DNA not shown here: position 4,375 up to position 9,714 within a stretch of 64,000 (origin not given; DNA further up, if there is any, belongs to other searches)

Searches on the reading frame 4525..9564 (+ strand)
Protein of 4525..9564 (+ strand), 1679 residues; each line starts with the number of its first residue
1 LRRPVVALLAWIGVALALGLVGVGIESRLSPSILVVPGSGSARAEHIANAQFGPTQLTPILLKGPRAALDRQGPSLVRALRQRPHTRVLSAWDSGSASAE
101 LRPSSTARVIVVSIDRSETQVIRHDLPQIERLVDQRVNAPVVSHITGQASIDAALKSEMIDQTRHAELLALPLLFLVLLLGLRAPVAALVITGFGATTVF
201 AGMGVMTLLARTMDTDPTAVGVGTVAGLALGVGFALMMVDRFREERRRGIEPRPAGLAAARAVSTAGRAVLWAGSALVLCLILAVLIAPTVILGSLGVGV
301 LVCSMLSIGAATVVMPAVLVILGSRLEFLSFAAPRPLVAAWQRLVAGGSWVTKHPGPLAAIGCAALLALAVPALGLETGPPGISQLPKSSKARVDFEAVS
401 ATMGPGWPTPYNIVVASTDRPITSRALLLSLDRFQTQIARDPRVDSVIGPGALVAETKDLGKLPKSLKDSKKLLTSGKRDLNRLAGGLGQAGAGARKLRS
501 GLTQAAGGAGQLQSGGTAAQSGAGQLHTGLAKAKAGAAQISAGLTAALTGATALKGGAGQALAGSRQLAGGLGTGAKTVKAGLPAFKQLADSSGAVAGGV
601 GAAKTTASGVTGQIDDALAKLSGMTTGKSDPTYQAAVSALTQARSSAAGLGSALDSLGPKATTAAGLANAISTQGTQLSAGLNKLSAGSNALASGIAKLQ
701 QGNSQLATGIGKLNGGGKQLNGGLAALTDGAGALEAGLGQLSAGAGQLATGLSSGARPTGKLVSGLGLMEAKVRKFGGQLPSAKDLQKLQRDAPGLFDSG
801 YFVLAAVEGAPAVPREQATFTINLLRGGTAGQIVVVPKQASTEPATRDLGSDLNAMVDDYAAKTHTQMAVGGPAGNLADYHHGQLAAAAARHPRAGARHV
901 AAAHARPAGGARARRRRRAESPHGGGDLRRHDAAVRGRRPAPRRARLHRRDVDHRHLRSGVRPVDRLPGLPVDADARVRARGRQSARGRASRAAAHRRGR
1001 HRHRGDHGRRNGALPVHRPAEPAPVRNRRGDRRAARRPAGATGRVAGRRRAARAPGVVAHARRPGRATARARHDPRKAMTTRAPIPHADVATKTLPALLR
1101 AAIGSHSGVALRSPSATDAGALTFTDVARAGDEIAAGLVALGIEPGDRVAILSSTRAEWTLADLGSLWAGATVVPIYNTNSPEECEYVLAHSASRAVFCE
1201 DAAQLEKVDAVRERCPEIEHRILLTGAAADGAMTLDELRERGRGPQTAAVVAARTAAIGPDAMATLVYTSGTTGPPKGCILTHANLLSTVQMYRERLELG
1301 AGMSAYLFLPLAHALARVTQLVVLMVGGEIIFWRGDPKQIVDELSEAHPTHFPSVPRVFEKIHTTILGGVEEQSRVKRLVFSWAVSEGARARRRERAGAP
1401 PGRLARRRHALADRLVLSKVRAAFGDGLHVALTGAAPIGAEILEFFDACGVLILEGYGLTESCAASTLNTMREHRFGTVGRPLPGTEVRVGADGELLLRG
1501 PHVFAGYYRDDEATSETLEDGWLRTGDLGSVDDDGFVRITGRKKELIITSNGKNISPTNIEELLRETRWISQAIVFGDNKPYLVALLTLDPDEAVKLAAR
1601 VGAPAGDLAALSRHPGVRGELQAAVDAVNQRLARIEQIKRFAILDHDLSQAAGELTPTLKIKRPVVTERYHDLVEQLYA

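Call 35: search_protein_families(library=pfam, proteins=[window:4525-9564:+], max_evalue=0.0001)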
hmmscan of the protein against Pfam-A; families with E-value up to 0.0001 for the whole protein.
window:4525-9564:+ (1679 aa): 3 families
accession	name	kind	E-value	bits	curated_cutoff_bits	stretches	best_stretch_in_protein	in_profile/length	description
PF00501.34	AMP-binding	-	1.3e-74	251.8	29.9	1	1118-1508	18-384/384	AMP-binding enzyme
PF03176.21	MMPL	-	1.4e-19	70.7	20.5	1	106-326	86-306/333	MMPL family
PF23562.2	AMP-binding_C_3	-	1.2e-11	45.5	20.8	1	1546-1679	3-121/124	AMP-binding enzyme C-terminal domain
